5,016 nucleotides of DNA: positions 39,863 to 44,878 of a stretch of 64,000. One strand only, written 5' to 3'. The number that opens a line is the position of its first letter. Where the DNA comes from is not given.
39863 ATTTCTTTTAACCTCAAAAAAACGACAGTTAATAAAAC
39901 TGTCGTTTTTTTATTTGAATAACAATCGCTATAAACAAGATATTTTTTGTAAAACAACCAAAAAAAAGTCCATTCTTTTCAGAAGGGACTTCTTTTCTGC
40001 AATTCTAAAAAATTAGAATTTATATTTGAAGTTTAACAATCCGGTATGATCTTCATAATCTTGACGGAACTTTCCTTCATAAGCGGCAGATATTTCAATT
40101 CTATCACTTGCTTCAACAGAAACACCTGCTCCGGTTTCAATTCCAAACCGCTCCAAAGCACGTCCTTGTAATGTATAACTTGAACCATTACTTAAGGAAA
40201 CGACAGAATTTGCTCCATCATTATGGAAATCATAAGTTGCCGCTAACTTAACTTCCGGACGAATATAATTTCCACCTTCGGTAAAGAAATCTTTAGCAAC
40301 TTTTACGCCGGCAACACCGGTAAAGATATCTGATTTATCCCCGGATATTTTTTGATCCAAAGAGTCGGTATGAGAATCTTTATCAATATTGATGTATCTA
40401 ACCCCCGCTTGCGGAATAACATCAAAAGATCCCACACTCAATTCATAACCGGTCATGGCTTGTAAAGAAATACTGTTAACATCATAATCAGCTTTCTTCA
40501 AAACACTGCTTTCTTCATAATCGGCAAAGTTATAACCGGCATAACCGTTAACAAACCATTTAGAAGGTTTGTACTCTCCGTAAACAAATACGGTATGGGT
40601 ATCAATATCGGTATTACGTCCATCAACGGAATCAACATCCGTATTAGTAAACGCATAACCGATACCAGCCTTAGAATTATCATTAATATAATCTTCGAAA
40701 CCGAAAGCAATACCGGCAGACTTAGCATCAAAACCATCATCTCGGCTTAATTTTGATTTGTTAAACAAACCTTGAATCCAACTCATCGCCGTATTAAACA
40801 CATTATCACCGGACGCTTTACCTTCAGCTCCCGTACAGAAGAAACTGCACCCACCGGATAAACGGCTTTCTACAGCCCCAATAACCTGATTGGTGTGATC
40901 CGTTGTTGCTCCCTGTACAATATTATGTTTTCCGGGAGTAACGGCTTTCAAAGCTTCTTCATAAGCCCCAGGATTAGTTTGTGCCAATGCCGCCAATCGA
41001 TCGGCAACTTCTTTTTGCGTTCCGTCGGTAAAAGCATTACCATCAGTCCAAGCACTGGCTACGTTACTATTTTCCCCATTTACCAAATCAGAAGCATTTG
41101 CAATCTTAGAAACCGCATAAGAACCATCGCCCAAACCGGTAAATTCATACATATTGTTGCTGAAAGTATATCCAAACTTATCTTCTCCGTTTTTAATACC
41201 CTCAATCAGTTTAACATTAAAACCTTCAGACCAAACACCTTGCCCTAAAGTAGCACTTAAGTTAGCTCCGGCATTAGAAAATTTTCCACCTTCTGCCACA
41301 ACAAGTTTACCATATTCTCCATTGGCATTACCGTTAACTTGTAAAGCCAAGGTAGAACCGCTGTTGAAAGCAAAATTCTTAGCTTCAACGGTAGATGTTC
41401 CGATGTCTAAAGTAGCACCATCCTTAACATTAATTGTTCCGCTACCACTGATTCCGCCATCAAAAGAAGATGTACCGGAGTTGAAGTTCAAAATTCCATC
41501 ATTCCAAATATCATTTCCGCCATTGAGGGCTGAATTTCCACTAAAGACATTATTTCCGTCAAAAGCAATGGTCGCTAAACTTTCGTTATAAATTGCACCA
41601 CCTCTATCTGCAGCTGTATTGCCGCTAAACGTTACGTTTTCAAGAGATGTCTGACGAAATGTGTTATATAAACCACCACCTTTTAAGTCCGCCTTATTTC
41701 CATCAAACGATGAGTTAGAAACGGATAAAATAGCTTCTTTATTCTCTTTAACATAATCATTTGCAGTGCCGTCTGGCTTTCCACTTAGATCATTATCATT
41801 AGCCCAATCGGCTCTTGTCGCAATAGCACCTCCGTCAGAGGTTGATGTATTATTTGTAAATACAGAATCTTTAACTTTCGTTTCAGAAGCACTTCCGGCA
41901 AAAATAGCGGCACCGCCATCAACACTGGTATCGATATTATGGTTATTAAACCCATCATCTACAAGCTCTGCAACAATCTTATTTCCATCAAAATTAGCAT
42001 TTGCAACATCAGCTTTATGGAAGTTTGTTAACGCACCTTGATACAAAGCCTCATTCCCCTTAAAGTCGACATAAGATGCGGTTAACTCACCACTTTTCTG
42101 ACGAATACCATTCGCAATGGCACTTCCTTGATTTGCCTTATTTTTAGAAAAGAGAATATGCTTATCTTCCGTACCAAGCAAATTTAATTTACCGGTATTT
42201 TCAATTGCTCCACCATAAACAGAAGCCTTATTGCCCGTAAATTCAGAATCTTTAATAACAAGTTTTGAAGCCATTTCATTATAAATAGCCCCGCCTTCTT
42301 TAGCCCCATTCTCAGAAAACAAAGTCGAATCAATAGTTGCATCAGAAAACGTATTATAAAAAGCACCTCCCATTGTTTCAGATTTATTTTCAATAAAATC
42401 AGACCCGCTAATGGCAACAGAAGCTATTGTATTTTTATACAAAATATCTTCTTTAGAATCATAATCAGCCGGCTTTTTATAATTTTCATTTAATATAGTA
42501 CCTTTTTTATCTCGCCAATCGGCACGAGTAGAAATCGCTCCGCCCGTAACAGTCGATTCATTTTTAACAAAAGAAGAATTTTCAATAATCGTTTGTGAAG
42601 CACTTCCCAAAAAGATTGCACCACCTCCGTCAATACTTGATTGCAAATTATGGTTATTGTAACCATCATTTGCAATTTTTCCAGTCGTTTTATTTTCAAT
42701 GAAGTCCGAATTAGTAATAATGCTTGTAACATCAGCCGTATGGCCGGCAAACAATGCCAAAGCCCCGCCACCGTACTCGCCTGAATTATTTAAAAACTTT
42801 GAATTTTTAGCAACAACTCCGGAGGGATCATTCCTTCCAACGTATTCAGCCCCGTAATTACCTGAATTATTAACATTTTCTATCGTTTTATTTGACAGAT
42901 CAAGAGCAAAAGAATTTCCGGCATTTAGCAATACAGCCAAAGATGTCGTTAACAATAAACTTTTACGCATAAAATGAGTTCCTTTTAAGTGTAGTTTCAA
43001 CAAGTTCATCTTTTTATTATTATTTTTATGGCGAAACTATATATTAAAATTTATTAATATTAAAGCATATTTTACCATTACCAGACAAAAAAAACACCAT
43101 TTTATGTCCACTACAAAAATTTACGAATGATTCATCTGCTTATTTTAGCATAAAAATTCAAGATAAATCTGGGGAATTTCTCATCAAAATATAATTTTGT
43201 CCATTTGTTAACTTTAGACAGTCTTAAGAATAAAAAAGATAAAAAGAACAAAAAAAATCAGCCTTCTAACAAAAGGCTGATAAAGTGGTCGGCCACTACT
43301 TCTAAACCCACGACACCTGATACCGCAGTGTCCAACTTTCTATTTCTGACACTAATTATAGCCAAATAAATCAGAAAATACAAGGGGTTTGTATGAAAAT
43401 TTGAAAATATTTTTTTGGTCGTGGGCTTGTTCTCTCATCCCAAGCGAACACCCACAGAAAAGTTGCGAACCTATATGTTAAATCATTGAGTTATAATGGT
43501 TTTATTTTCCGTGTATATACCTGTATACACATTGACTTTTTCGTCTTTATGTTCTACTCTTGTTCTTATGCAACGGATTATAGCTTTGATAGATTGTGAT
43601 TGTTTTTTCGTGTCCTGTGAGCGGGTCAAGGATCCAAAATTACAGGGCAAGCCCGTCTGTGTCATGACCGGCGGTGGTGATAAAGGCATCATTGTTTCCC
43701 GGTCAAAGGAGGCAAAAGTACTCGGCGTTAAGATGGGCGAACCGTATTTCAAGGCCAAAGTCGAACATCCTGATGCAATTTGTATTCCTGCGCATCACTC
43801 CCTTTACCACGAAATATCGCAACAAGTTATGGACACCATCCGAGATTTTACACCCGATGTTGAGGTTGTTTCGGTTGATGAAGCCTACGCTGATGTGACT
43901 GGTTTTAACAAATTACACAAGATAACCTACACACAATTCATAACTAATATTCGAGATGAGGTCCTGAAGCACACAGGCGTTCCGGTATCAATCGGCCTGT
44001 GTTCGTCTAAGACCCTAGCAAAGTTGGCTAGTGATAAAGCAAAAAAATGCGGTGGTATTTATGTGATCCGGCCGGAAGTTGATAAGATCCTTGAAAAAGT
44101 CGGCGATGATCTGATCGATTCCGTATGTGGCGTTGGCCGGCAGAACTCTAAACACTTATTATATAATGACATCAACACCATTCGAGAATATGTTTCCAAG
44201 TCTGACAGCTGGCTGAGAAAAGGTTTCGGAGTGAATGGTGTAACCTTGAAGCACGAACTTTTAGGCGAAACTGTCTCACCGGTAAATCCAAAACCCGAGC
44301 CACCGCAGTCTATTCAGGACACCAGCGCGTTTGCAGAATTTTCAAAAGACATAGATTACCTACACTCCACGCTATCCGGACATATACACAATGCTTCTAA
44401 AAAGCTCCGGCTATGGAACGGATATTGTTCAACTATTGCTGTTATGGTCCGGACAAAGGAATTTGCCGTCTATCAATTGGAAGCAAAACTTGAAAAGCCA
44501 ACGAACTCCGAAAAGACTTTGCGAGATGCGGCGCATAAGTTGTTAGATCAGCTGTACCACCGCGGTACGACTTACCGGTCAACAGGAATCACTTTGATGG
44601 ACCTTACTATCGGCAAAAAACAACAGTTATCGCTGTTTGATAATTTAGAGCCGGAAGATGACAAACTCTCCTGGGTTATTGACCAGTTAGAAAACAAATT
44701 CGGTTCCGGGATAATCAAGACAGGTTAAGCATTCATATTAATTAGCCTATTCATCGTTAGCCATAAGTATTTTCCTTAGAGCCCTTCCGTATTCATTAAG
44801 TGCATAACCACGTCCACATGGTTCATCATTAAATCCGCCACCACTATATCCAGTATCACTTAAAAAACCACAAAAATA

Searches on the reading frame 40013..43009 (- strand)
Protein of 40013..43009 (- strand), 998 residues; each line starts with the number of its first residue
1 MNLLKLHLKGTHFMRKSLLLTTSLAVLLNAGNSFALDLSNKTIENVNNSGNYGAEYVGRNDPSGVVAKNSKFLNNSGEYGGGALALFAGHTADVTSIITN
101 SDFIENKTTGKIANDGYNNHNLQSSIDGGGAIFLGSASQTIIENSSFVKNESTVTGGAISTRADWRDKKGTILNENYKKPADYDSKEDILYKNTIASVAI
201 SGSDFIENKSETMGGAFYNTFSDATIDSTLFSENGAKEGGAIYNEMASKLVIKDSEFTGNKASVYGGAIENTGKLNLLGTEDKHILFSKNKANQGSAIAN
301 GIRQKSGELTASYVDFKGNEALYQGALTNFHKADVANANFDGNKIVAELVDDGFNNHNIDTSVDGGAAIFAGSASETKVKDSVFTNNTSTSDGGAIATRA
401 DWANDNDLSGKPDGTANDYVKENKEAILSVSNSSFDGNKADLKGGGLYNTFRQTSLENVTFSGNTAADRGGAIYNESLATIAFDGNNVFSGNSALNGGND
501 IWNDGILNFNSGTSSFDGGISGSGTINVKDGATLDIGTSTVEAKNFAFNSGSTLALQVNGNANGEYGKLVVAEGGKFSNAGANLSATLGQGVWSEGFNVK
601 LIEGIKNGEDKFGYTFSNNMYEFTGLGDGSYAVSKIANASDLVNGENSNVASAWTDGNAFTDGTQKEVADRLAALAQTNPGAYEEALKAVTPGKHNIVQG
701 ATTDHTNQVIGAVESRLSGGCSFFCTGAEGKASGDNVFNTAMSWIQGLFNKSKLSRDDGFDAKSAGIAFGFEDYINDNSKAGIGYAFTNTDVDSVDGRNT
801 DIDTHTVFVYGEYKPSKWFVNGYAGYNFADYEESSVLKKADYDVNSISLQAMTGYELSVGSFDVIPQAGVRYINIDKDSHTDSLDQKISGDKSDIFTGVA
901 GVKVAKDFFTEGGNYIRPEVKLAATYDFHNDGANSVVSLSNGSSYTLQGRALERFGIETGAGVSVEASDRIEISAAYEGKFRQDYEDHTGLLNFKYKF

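Call 15: search_protein_families(library=ncbifam, proteins=[window:40013-43009:-])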
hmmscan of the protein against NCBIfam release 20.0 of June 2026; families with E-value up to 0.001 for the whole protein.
window:40013-43009:- (998 aa): 2 families
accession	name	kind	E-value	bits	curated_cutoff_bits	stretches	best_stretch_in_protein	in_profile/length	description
TIGR01414.1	autotrans_barl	domain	5.1e-24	85.1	16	1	730-998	153-432/432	autotransporter outer membrane beta-barrel domain-containing protein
TIGR01376.1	POMP_repeat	repeat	2.3e-14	52.4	15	1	458-474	4-20/28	polymorphic outer membrane protein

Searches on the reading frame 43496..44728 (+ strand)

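Call 6: search_protein_families(library=pfam, proteins=[window:43496-44728:+])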
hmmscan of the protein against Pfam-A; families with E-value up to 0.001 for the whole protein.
window:43496-44728:+ (410 aa): 2 families
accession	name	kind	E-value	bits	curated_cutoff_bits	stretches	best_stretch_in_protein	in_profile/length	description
PF00817.25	IMS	-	2.4e-42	144.8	23.2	1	32-180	1-148/148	impB/mucB/samB family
PF11799.13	IMS_C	-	2.4e-15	57.3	20.7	1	270-380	1-109/109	impB/mucB/samB family C-terminal domain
